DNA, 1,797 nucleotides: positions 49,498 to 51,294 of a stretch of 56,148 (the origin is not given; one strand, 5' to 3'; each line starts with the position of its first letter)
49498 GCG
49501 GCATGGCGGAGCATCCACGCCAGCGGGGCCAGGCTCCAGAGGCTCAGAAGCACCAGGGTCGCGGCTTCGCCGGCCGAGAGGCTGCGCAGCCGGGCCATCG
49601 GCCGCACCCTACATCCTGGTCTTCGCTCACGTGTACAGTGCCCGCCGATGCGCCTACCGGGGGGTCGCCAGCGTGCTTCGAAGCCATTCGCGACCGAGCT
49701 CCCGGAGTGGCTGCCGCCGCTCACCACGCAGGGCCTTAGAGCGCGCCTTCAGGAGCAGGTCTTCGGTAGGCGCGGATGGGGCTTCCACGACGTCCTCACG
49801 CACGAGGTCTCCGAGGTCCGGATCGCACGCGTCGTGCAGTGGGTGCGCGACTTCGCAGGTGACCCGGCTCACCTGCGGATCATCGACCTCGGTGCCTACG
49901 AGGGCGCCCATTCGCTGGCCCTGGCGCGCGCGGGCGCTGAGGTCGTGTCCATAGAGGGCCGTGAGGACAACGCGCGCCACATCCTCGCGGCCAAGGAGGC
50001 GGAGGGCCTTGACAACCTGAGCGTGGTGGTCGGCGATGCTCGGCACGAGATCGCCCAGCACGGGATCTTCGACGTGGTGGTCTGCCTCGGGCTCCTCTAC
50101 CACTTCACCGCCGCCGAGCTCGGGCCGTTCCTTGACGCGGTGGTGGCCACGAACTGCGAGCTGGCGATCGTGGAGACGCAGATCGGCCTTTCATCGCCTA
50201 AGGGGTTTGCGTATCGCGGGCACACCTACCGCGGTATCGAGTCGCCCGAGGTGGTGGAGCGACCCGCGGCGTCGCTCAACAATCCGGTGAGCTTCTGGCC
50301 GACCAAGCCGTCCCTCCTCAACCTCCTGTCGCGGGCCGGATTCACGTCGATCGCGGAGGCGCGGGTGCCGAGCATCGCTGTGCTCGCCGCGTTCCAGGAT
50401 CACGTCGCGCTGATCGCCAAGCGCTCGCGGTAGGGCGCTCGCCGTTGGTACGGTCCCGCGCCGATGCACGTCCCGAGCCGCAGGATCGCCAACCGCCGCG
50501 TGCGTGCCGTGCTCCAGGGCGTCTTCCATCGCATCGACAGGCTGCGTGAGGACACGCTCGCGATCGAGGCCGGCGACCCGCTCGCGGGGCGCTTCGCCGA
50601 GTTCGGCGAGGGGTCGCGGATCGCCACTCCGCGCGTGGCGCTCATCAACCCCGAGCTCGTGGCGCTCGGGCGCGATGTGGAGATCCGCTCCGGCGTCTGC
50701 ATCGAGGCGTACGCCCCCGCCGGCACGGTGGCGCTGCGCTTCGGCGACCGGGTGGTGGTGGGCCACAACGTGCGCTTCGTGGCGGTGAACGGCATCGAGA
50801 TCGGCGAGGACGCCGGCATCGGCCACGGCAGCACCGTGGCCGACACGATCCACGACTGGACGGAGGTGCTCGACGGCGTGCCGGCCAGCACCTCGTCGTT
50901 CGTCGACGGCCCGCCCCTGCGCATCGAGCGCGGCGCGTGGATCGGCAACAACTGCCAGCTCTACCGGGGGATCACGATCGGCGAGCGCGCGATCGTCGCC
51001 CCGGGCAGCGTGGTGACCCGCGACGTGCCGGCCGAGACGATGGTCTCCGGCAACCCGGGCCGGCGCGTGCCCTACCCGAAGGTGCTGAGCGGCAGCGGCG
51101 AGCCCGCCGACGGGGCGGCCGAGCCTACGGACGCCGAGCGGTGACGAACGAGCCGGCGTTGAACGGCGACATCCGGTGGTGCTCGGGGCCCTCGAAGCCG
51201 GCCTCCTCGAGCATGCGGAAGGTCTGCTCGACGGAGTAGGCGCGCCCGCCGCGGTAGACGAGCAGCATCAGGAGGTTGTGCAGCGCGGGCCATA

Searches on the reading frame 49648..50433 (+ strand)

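Call 9: search_protein_families(library=pfam, proteins=[window:49648-50433:+], max_evalue=0.001)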
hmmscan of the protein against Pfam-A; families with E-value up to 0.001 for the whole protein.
window:49648-50433:+ (261 aa): 5 families
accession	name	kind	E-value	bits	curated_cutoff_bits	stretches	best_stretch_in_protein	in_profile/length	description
PF13649.12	Methyltransf_25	-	3.4e-08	34.5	27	1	78-165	1-89/97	Methyltransferase domain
PF13489.12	Methyltransf_23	-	5.5e-06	26.6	27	1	61-154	8-95/164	Methyltransferase domain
PF13847.12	Methyltransf_31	-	6e-06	26.4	27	1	75-155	4-89/145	Methyltransferase domain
PF08241.18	Methyltransf_11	-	9.6e-06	26.6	21.2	1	80-156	2-74/95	Methyltransferase domain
PF08003.17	Methyltransf_9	-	0.00032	20.2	23.8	0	55-155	100-197/315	Protein of unknown function (DUF1698)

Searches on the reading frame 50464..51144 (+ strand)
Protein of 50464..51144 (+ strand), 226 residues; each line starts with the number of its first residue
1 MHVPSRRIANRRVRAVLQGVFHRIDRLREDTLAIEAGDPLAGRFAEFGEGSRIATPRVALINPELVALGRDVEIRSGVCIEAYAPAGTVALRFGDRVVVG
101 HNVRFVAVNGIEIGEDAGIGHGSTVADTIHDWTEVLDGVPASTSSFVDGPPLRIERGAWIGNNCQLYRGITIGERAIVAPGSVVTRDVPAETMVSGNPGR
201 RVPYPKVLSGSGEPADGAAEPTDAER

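Call 3: search_protein_families(library=pfam, proteins=[window:50464-51144:+], max_evalue=0.01)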
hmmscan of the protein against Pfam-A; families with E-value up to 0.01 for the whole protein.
window:50464-51144:+ (226 aa): 2 families
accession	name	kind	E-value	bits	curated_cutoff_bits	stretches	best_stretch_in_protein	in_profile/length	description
PF00132.30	Hexapep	-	1.4e-13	50.3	27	1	153-186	3-36/36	Bacterial transferase hexapeptide (six repeats)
PF14602.12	Hexapep_2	-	6.2e-08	32.7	27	1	151-186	1-34/34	Hexapeptide repeat of succinyl-transferase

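Call 4: search_protein_families(library=ncbifam, proteins=[window:50464-51144:+], max_evalue=0.01)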
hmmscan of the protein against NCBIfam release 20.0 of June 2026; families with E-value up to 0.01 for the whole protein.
window:50464-51144:+ (226 aa): 44 families (the best 25 are shown)
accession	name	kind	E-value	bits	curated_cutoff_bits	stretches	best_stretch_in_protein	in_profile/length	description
NF007797.0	PRK10502.1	subfamily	1.1e-16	61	192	1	67-201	54-175/183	WcaF family extracellular polysaccharide biosynthesis acetyltransferase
TIGR03570.1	NeuD_NnaD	subfamily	6.8e-16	58.5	160.8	2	153-200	155-202/202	NeuD/PglB/VioB family sugar acetyltransferase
TIGR03532.1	DapD_Ac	equivalog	6.3e-15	55.4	231.75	2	151-202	160-211/231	2,3,4,5-tetrahydropyridine-2,6-dicarboxylate N-acetyltransferase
NF007240.0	PRK09677.1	equivalog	2.9e-13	49.8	243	1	82-200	60-179/192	putative lipopolysaccharide biosynthesis O-acetyl transferase WbbJ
NF058585.1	HptprglPActTf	PfamEq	7.4e-13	48.4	300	1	154-202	109-157/172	heptaprenylglyceryl phosphate O-acetyltransferase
NF010933.0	PRK14353.1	equivalog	2.3e-12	46.3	505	1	153-195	382-424/453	bifunctional UDP-N-acetylglucosamine diphosphorylase/glucosamine-1-phosphate N-acetyltransferase GlmU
TIGR03308.1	phn_thr-fam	hypoth_equivalog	3.7e-12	46.5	201.65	1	154-201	111-158/204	phosphonate metabolim protein, transferase hexapeptide repeat family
NF038307.1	EPS_acetyl_HpsU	equivalog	1.4e-11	44.3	305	1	67-200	53-173/178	hormogonium polysaccharide biosynthesis acetyltransferase HpsU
TIGR04016.1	WcaB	equivalog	2e-11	43.7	194.65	1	58-135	61-135/146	colanic acid biosynthesis acetyltransferase WcaB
NF000311.1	Vat_ABCDEFH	equivalog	2.7e-11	43.4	300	1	156-201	115-160/201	Vat family streptogramin A O-acetyltransferase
NF007499.0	PRK10092.1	equivalog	3.8e-11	43.1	314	1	106-201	89-179/183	maltose O-acetyltransferase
TIGR01173.1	glmU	equivalog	5e-11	42.1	366.85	1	154-196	394-436/452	bifunctional UDP-N-acetylglucosamine diphosphorylase/glucosamine-1-phosphate N-acetyltransferase GlmU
NF007564.0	PRK10191.1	equivalog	5.2e-11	42.3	196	1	58-135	77-151/162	colanic acid biosynthesis acetyltransferase WcaB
NF010935.0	PRK14355.1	equivalog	1.5e-09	37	718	2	154-193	400-439/459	bifunctional UDP-N-acetylglucosamine diphosphorylase/glucosamine-1-phosphate N-acetyltransferase GlmU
NF010936.0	PRK14356.1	equivalog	2.1e-09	36.8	666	1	154-193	401-440/456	bifunctional UDP-N-acetylglucosamine diphosphorylase/glucosamine-1-phosphate N-acetyltransferase GlmU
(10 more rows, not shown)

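Call 21: search_solved_structures(query=window:50464-51144:+, max_evalue=0.001, show_alignments=1)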
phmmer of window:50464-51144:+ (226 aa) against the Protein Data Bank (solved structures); distinct sequences matched with E-value up to 0.001: 45.
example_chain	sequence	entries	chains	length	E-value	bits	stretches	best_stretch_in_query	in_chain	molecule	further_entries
2ic7_A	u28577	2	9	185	2e-12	50.4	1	93-203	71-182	Maltose transacetylase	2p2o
6ag8_C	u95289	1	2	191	8.6e-12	48.3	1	89-202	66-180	Maltose O-acetyltransferase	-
1ocx_A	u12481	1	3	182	9.9e-12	48.1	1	88-202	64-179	MALTOSE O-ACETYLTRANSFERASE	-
3ect_A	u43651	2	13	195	3.4e-11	46.3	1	90-202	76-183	Hexapeptide-repeat containing-acetyltransferase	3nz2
3srt_A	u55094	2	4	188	3.6e-10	43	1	92-202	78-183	Maltose O-acetyltransferase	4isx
3hjj_A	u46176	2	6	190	5.4e-10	42.4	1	119-201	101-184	Maltose O-acetyltransferase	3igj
3ftt_A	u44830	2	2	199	1.2e-09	41.2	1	93-201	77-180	Putative acetyltransferase SACOL2570 | Galactoside O-acetyltransferase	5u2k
3v4e_A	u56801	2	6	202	1.3e-09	41.1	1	93-201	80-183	Galactoside O-acetyltransferase | Putative acetyltransferase SACOL2570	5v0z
4egg_A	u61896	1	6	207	1.4e-09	41.1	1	94-201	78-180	Putative acetyltransferase SACOL2570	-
4dcl_A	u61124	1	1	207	1.4e-09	41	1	92-201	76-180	Putative acetyltransferase SACOL2570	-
4mzu_A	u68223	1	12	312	7.9e-09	38.6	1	109-212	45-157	WxcM-like protein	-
3jqy_B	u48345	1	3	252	5e-08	36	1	94-202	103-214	Polysialic acid O-acetyltransferase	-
3fs8_A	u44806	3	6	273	7.4e-08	35.4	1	108-202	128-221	QdtC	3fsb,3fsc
3mqg_A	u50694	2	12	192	1.1e-07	34.8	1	154-204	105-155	Lipopolysaccharides biosynthesis acetyltransferase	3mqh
3r8y_A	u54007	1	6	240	1.7e-07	34.2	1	93-202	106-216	2,3,4,5-tetrahydropyridine-2,6-dicarboxylate N-acetyltransferase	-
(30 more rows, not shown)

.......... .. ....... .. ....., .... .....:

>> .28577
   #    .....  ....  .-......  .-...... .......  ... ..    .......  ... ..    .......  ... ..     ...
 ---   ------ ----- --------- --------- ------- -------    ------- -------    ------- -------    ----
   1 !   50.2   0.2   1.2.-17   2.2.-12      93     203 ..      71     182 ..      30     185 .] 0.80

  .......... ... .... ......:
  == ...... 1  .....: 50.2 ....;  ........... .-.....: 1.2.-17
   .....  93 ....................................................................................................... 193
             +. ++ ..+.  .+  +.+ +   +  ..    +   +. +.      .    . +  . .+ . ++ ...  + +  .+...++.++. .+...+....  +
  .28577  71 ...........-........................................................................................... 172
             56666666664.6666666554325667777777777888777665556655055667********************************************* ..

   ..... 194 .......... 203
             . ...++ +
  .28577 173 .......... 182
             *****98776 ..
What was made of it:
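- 50464..51144 (+): Hexapeptide-repeat (LbH) acyltransferase, 226 aa. Candidate for moving the acyl group from the carrier protein to a sugar. Hexapep; WcaF and maltose O-acetyltransferase type (calls 3, 4, 21).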

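Call 64: find_homologous_proteins(query=window:50464-51144:+, max_evalue=1e-10)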
Query window:50464-51144:+ (226 aa): 271 proteins with E <= 1e-10 among 3737 candidates; the best 120 are listed.
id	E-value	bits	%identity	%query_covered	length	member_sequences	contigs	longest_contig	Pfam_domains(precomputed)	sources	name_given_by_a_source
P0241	3.7e-129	447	92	97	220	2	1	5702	PF14602.13,PF00132.31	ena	-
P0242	1.5e-128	445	94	96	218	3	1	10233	PF14602.13,PF00132.31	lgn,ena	-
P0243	7.6e-119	413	88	93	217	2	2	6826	PF14602.13,PF00132.31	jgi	-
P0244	6.2e-118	410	85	97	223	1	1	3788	PF14602.13,PF00132.31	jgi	jgi:acetyltransferase-like isoleucine patch superfamily enzyme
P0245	1.0e-111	390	83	96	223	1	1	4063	PF14602.13,PF00132.31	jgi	jgi:acetyltransferase-like isoleucine patch superfamily enzyme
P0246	2.0e-106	373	86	87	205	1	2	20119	PF14602.13,PF00132.31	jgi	jgi:acetyltransferase-like isoleucine patch superfamily enzyme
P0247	1.8e-105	369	82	89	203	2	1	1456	PF14602.13,PF00132.31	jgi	jgi:acetyltransferase-like isoleucine patch superfamily enzyme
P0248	8.9e-102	357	80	92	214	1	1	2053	PF14602.13,PF00132.31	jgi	jgi:acetyltransferase-like isoleucine patch superfamily enzyme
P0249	5.1e-101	355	78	87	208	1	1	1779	PF14602.13,PF00132.31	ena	-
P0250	8.3e-101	354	79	93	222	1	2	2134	PF14602.13,PF00132.31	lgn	-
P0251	1.2e-98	347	77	89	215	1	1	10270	PF00132.31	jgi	jgi:acetyltransferase-like isoleucine patch superfamily enzyme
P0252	2.1e-97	343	83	85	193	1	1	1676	PF14602.13,PF00132.31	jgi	jgi:acetyltransferase-like isoleucine patch superfamily enzyme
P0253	2.4e-97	343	76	92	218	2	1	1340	PF14602.13,PF00132.31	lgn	-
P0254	3.3e-97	342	75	94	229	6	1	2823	PF14602.13,PF00132.31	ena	-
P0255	5.0e-97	342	79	89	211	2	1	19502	PF14602.13,PF00132.31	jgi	jgi:acetyltransferase-like isoleucine patch superfamily enzyme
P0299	4.5e-59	218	55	85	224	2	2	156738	PF00132.31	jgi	-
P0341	4.3e-38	149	47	77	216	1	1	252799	PF14602.13,PF00132.31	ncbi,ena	-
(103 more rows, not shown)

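Call 65: find_encoding_contigs(protein=P0299, flank=7000, max_places=1)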
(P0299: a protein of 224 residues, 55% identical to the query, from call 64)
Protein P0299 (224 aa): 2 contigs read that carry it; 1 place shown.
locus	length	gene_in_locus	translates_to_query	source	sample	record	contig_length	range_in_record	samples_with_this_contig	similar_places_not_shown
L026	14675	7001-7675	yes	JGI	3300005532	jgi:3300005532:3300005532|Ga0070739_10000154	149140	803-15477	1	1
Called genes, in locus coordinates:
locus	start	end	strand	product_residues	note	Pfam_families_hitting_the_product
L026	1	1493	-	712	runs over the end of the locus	PF02897:Peptidase_S9_N, PF00326:Peptidase_S9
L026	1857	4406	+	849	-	PF07591:PT-HINT (faint), PF14890:Intein_splicing, PF14528:LAGLIDADG_3 (weak), PF19295:SufBD_N, PF01458:SUFBD_core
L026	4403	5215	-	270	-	-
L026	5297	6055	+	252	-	PF13489:Methyltransf_23, PF07021:MetW (weak), PF13847:Methyltransf_31 (weak), PF08241:Methyltransf_11, PF08242:Methyltransf_12, PF13649:Methyltransf_25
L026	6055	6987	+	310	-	PF00535:Glycos_transf_2, PF10111:Glyco_tranf_2_2, PF13641:Glyco_tranf_2_3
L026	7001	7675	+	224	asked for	PF00132:Hexapep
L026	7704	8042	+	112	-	-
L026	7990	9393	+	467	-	PF19295:SufBD_N (weak), PF01458:SUFBD_core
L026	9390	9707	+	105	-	PF00355:Rieske, PF13806:Rieske_2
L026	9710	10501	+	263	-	PF00005:ABC_tran, PF02463:SMC_N (faint), PF13304:AAA_21 (faint)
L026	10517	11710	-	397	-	PF01266:DAO (faint), PF01593:Amino_oxidase (faint), PF07992:Pyr_redox_2, PF13450:NAD_binding_8 (faint), PF00070:Pyr_redox, PF14759:Reductase_C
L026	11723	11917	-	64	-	PF06902:Fer4_19 (weak), PF13459:Fer4_15, PF13370:Fer4_13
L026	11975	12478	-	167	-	PF01592:NifU_N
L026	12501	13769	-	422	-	PF00266:Aminotran_5, PF00155:Aminotran_1_2 (faint)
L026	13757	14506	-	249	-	PF00005:ABC_tran, PF02463:SMC_N (weak)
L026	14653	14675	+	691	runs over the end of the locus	PF14742:GDE_N_bis, PF22422:MGH1-like_GH, PF01204:Trehalase (weak)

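Call 66: find_encoding_contigs(protein=P0341, flank=7000, max_places=1)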
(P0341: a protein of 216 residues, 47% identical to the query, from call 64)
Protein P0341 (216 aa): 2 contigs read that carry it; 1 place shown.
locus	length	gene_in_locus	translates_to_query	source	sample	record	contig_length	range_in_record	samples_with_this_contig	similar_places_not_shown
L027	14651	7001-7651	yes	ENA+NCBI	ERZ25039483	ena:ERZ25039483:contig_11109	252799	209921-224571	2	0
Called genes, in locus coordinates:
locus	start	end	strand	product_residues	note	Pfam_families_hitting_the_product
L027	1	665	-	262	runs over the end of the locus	PF13472:Lipase_GDSL_2 (faint)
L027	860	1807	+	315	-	PF00685:Sulfotransfer_1, PF13469:Sulfotransfer_3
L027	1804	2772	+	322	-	PF00535:Glycos_transf_2, PF10111:Glyco_tranf_2_2 (weak), PF13641:Glyco_tranf_2_3, PF13632:Glyco_trans_2_3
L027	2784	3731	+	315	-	PF00535:Glycos_transf_2, PF13641:Glyco_tranf_2_3, PF13506:Glyco_transf_21 (weak)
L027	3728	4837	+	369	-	PF13439:Glyco_transf_4, PF13579:Glyco_trans_4_4, PF20706:GT4-conflict, PF00534:Glycos_transf_1, PF13692:Glyco_trans_1_4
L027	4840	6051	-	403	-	PF00005:ABC_tran, PF13304:AAA_21 (faint), PF14524:Wzt_C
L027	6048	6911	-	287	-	PF01061:ABC2_membrane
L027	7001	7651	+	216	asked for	PF14602:Hexapep_2 (faint), PF00132:Hexapep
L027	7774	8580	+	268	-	PF01663:Phosphodiest (faint), PF00884:Sulfatase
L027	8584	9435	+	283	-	PF00685:Sulfotransfer_1, PF13469:Sulfotransfer_3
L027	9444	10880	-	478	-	PF00884:Sulfatase, PF01663:Phosphodiest (faint)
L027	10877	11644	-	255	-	-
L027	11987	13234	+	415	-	PF00685:Sulfotransfer_1, PF13469:Sulfotransfer_3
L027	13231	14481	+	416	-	PF13439:Glyco_transf_4, PF13579:Glyco_trans_4_4 (weak), PF20706:GT4-conflict, PF00534:Glycos_transf_1, PF13692:Glyco_trans_1_4, PF13524:Glyco_trans_1_2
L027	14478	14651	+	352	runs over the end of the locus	PF13439:Glyco_transf_4, PF13579:Glyco_trans_4_4 (weak), PF20706:GT4-conflict, PF00534:Glycos_transf_1, PF13692:Glyco_trans_1_4, PF13524:Glyco_trans_1_2 (weak)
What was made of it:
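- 50464..51144 (+): It is not exclusive to the cassette (calls 65, 66).
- LbH homologues at 55% and 47% identity occur without any cassette (calls 65, 66), so the LbH may be an ordinary O-acetyltransferase of the glycan.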
